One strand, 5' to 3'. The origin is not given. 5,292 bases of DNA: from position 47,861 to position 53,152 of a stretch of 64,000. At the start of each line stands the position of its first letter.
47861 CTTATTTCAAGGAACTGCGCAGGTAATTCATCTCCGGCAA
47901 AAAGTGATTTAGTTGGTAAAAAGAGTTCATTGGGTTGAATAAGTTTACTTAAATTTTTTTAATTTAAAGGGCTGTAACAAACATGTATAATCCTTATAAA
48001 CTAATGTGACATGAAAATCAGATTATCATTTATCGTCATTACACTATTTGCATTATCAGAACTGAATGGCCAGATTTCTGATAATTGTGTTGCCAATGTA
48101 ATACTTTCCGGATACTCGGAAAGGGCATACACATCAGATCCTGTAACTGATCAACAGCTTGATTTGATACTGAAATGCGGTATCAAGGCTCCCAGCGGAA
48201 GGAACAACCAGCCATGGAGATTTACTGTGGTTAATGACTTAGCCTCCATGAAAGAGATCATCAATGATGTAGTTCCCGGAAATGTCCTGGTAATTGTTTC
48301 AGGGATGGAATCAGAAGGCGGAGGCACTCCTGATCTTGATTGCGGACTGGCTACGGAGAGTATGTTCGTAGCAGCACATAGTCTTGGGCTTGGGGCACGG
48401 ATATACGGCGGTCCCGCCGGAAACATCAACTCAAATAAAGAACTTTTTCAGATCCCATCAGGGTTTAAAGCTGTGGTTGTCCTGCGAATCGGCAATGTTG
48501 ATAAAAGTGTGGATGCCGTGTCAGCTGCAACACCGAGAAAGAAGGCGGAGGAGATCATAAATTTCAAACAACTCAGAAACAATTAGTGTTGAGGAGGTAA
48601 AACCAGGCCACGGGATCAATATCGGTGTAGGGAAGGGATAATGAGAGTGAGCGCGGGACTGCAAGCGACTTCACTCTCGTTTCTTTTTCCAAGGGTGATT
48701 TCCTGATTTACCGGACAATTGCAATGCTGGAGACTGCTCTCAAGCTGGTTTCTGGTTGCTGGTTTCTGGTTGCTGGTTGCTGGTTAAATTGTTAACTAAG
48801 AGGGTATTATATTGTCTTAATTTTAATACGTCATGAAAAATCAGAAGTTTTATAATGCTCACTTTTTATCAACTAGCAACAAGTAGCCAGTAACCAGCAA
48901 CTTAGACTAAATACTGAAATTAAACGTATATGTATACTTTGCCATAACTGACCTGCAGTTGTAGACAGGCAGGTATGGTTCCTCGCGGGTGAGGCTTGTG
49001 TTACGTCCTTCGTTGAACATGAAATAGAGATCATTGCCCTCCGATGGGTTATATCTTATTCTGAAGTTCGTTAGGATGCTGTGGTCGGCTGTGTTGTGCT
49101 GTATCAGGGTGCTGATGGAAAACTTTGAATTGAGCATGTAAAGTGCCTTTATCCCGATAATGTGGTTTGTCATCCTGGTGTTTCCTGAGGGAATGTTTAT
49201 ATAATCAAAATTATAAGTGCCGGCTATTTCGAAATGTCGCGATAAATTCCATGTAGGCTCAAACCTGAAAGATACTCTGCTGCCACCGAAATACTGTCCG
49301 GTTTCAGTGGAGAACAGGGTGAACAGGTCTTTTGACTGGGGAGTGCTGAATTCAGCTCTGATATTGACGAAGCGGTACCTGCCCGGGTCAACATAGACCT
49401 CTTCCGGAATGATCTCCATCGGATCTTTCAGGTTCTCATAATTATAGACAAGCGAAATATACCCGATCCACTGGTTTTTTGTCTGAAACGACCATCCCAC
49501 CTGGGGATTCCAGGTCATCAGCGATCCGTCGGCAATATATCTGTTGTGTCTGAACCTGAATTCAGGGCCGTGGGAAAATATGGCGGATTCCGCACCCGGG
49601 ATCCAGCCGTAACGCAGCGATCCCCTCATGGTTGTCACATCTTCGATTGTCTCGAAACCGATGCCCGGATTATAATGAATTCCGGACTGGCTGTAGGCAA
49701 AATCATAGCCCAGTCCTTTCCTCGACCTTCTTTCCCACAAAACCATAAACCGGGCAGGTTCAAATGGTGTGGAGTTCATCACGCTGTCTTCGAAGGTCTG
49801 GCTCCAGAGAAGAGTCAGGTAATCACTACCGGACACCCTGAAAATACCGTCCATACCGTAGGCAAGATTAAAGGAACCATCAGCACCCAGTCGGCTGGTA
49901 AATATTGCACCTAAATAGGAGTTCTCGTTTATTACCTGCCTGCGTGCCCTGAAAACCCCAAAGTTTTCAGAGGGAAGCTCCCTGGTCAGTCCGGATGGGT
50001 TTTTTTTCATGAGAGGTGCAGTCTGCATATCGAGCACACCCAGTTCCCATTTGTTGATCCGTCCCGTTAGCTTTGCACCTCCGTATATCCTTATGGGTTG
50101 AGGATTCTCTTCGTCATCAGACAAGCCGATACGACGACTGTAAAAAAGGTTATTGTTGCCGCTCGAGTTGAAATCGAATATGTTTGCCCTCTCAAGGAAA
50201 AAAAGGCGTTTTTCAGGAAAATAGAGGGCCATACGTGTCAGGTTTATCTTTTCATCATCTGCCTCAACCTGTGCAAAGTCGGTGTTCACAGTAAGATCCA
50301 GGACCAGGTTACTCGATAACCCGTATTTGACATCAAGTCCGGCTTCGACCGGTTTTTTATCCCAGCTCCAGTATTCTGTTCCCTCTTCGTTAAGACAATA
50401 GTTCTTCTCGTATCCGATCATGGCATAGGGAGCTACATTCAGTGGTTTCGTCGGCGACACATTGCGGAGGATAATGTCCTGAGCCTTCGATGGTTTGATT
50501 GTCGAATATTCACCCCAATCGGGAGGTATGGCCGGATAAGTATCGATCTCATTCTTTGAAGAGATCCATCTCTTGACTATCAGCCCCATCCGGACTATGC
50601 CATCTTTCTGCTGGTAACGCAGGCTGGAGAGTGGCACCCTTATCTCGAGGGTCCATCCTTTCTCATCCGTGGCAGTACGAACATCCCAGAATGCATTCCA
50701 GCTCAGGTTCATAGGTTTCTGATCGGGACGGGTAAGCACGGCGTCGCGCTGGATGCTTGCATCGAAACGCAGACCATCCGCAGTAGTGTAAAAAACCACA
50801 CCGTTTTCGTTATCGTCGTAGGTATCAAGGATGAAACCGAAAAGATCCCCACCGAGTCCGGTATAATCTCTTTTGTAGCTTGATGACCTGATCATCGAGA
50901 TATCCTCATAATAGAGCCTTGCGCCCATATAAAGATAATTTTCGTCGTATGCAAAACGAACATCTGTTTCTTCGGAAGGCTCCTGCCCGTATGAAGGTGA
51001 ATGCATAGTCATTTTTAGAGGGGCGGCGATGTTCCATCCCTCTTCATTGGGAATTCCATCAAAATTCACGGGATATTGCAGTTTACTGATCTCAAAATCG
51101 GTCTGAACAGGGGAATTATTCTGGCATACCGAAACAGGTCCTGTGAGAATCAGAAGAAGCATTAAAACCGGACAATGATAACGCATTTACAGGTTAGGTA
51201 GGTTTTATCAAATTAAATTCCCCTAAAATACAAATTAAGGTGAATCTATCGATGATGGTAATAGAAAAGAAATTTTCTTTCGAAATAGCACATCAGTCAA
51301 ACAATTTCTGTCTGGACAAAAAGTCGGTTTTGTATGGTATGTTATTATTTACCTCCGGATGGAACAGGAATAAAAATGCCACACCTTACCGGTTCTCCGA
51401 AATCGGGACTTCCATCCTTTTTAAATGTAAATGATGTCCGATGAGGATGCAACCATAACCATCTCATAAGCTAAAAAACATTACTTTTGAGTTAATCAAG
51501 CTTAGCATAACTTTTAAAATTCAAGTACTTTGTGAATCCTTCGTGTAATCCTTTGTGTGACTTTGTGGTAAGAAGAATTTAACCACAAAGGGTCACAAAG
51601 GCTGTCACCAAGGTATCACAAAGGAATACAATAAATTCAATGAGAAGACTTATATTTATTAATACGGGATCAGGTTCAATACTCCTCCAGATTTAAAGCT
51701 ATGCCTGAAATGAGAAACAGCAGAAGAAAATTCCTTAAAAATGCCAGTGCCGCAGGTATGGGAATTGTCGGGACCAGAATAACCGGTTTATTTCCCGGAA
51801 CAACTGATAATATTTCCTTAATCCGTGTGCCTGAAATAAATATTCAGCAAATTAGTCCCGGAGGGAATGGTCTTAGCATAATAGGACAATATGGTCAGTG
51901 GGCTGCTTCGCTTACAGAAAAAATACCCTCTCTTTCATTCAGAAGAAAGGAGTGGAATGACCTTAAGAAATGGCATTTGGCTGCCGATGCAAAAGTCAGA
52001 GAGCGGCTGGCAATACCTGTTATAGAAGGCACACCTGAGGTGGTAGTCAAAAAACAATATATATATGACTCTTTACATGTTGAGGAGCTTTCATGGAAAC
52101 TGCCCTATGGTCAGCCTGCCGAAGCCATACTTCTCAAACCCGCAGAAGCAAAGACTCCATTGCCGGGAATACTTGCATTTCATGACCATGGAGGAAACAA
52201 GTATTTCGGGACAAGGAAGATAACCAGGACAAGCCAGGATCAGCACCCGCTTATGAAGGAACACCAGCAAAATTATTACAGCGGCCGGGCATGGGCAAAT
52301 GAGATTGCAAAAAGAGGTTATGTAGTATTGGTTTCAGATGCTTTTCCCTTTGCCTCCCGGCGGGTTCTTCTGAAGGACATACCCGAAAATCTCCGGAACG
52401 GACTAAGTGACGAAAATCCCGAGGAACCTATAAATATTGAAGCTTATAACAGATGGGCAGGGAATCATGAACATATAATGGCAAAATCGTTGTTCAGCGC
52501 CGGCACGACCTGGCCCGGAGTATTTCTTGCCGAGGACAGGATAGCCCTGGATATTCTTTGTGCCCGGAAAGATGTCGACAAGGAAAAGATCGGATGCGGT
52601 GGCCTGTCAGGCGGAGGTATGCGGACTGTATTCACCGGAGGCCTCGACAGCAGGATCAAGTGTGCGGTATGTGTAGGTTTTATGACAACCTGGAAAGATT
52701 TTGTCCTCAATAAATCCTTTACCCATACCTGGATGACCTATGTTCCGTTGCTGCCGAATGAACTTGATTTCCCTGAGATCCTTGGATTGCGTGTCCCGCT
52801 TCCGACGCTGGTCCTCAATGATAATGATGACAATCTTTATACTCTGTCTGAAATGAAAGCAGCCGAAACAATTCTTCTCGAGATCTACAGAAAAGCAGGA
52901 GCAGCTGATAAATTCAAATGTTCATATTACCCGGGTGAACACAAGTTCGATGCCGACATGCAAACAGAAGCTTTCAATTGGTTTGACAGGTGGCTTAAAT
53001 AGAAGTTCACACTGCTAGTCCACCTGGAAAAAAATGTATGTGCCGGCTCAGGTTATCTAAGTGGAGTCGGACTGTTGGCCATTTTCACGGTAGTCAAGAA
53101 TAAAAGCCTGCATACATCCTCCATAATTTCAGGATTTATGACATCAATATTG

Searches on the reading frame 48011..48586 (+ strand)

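Call 17: search_protein_families(library=pfam, proteins=[window:48011-48586:+])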
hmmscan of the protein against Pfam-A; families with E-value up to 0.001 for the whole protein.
window:48011-48586:+ (191 aa): 2 families
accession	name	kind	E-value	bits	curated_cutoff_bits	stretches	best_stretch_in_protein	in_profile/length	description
PF00881.29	Nitroreductase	-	1e-17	65.3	23.5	2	35-85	5-55/167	Nitroreductase family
PF14512.11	TM1586_NiRdase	-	3.1e-08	33.9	27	1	45-76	155-186/215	Putative TM nitroreductase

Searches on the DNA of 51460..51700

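Call 79: search_rna_families(source=window, start=51460, end=51700, threshold=evalue, max_evalue=1)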
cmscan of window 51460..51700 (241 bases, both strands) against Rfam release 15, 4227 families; matches with E-value up to 1: 5.
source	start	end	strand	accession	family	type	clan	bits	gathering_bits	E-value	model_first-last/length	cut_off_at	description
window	51534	51617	+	RF04205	MIR2606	Gene; miRNA;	-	24.5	139.7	0.12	1-165/165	no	MIR2606 microRNA precursor family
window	51548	51700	+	RF00396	SNORA13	Gene; snRNA; snoRNA; HACA-box;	CL00028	23.3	53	0.046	1-134/134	no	Small nucleolar RNA SNORA13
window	51534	51617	-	RF04205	MIR2606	Gene; miRNA;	-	20.4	139.7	0.88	1-165/165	no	MIR2606 microRNA precursor family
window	51529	51622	+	RF00053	mir-7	Gene; miRNA;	-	20.2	51.8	0.07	1-91/91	no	mir-7 microRNA precursor family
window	51538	51613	-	RF00810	mir-85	Gene; miRNA;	-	16.8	68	0.99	1-82/82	no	mir-85 microRNA precursor family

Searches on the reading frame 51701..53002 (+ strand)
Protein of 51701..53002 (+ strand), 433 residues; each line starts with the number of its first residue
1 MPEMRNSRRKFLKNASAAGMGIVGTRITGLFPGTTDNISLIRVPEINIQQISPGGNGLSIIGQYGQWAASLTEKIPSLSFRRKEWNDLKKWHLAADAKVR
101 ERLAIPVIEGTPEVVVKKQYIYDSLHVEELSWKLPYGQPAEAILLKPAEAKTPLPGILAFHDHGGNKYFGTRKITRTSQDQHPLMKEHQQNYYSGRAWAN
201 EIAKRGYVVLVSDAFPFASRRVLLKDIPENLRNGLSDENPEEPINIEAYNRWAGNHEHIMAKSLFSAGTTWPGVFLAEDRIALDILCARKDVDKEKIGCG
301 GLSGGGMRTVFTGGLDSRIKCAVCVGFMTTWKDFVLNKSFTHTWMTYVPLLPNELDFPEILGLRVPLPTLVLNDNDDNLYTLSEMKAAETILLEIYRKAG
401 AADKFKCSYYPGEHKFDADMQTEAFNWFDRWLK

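Call 16: find_encoding_contigs(protein=window:51701-53002:+, flank=10000, max_places=10)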
Protein window:51701-53002:+ (433 aa): no gene with exactly this product is on record in the collection.

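Call 17: search_protein_families(library=pfam, proteins=[window:51701-53002:+])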
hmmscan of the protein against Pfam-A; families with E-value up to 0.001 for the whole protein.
window:51701-53002:+ (433 aa): 3 families
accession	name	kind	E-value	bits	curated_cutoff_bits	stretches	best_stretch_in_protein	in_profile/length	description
PF12715.13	Abhydrolase_7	-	5.5e-05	23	21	0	69-213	28-166/388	Abhydrolase family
PF05448.18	AXE1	-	6.6e-05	22.3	21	0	274-328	156-210/321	Acetyl xylan esterase (AXE1)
PF00326.27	Peptidase_S9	-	0.00062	19.7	22.6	0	282-347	51-119/213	Prolyl oligopeptidase family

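Call 56: find_homologous_proteins(query=window:51701-53002:+, max_evalue=1e-30)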
Query window:51701-53002:+ (433 aa): 6096 proteins with E <= 1e-30 among 8000 candidates; the best 120 are listed.
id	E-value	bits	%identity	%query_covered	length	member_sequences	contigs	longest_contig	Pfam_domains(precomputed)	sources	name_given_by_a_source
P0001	2.5e-294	994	98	100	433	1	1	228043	-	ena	-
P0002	5.8e-235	798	78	99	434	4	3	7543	-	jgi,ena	jgi:dienelactone hydrolase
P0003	2.7e-231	786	76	99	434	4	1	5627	PF05448.19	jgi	jgi:dienelactone hydrolase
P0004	3.1e-231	786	78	99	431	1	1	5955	-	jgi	jgi:dienelactone hydrolase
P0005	9.8e-231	784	77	99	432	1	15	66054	-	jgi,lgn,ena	-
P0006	1.1e-230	784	78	99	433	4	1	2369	-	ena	-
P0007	2.3e-230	783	76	99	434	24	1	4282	PF05448.19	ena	-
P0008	1.5e-229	780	77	99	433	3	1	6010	-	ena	-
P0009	2.0e-228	777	76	99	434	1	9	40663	PF05448.19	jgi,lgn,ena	jgi:dienelactone hydrolase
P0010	1.0e-226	771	75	99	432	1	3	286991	-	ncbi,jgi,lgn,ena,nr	ncbi:MAG TPA: hypothetical protein VMV47_16765 [Bacteroidales bacterium]|nr:hypothetical protein [Ba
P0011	1.5e-226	770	76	99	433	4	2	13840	-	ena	-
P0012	1.9e-226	770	76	99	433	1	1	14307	-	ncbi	-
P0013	3.2e-226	769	75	99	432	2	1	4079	-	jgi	-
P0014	8.2e-226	768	75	99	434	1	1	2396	PF00326.28,PF05448.19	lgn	-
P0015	1.1e-225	768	74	100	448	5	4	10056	-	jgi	jgi:dienelactone hydrolase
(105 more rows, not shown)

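Call 57: find_encoding_contigs(protein=P0001, flank=10000, max_places=3)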
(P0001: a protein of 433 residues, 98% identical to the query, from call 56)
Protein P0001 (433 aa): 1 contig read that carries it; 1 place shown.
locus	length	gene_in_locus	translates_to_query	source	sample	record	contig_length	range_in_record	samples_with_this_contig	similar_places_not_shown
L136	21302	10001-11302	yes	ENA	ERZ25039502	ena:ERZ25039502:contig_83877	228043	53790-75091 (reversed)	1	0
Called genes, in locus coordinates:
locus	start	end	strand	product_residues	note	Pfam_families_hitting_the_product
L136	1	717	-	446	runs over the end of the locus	PF01408:GFO_IDH_MocA, PF19051:GFO_IDH_MocA_C2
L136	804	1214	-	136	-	-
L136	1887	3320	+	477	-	PF01408:GFO_IDH_MocA, PF22725:GFO_IDH_MocA_C3 (faint), PF19051:GFO_IDH_MocA_C2 (weak), PF02894:GFO_IDH_MocA_C (weak), PF19051:GFO_IDH_MocA_C2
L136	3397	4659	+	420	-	PF01041:DegT_DnrJ_EryC1, PF00155:Aminotran_1_2, PF01212:Beta_elim_lyase (weak)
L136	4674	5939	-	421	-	PF07690:MFS_1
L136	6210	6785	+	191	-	PF00881:Nitroreductase, PF14512:TM1586_NiRdase (faint)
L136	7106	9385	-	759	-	PF19313:DUF5916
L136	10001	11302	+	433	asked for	-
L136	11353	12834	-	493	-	PF02225:PA (weak), PF04389:Peptidase_M28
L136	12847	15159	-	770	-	PF00933:Glyco_hydro_3, PF01915:Glyco_hydro_3_C, PF14310:Fn3-like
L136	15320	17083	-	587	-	PF00664:ABC_membrane, PF00005:ABC_tran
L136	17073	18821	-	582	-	PF00664:ABC_membrane, PF00005:ABC_tran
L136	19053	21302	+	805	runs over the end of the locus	PF12704:MacB_PCD, PF02687:FtsX, PF12704:MacB_PCD (weak), PF02687:FtsX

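Call 58: find_encoding_contigs(protein=P0010, flank=4000, max_places=3)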
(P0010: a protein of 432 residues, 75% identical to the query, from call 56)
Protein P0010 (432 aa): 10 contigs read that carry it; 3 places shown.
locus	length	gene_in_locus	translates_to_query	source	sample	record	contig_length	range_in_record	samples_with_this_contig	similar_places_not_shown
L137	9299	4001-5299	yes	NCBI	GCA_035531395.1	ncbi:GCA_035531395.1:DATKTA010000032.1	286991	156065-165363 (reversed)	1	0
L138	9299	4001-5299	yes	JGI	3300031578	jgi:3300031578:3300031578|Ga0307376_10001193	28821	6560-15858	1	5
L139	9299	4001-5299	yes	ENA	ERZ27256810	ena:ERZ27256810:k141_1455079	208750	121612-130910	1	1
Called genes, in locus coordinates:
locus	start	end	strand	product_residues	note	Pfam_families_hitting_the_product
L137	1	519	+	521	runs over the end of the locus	-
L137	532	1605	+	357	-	PF14607:GxDLY, PF14606:Lipase_GDSL_3, PF13472:Lipase_GDSL_2 (weak)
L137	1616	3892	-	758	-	PF17132:Glyco_hydro_106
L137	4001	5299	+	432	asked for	-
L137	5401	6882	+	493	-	PF02449:Glyco_hydro_42 (weak), PF16116:DUF4832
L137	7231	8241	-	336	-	PF01261:AP_endonuc_2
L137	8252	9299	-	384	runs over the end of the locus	PF01408:GFO_IDH_MocA, PF02894:GFO_IDH_MocA_C, PF22725:GFO_IDH_MocA_C3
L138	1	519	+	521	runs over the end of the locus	-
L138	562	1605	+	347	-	PF14607:GxDLY, PF13472:Lipase_GDSL_2 (weak), PF14606:Lipase_GDSL_3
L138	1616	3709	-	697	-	PF17132:Glyco_hydro_106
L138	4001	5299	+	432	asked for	-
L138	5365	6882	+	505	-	PF02449:Glyco_hydro_42 (weak), PF16116:DUF4832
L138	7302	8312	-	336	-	PF01261:AP_endonuc_2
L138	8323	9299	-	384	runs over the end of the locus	PF01408:GFO_IDH_MocA, PF02894:GFO_IDH_MocA_C, PF22725:GFO_IDH_MocA_C3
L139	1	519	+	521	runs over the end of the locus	-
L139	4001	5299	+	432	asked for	-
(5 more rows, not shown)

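Call 59: find_encoding_contigs(protein=P0005, flank=4000, max_places=3)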
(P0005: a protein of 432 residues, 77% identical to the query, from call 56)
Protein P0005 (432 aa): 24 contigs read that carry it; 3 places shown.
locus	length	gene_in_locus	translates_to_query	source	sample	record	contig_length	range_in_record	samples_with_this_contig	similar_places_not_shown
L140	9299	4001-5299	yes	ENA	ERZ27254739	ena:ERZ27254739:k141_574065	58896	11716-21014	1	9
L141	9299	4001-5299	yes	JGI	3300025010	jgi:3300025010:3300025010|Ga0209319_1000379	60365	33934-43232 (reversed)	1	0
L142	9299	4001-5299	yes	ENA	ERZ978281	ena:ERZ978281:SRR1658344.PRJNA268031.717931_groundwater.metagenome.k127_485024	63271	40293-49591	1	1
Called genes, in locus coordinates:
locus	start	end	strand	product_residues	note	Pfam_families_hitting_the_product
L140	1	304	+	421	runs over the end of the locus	-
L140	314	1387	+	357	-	PF14607:GxDLY, PF14606:Lipase_GDSL_3, PF13472:Lipase_GDSL_2 (weak)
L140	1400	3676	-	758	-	PF17132:Glyco_hydro_106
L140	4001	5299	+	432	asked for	-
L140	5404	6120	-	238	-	PF08713:DNA_alkylation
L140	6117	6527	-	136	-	-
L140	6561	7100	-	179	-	-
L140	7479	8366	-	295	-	-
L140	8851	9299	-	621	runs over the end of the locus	PF16126:DUF4838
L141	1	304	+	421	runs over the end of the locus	-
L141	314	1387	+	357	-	PF14607:GxDLY, PF14606:Lipase_GDSL_3, PF13472:Lipase_GDSL_2 (weak)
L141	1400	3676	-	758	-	PF17132:Glyco_hydro_106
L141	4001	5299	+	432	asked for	-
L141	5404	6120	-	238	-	PF08713:DNA_alkylation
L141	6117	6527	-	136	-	-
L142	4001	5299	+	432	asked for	-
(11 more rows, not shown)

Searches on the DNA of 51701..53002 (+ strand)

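Call 96: search_rna_families(sources=[L122, L132, L136, L143], threshold=gathering)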
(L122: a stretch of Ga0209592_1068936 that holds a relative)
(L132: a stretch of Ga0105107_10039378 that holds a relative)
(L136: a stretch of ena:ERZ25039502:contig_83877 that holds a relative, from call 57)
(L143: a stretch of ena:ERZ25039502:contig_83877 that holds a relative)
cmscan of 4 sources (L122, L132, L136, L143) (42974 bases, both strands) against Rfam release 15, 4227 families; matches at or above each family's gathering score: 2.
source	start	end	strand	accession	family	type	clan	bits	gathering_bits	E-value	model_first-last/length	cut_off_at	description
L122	461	543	+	RF00029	Intron_gpII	Intron;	-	56.5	40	1.3e-08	1-77/77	no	Group II catalytic intron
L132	3236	3320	-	RF00029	Intron_gpII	Intron;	-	54.4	40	4.4e-08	1-77/77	no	Group II catalytic intron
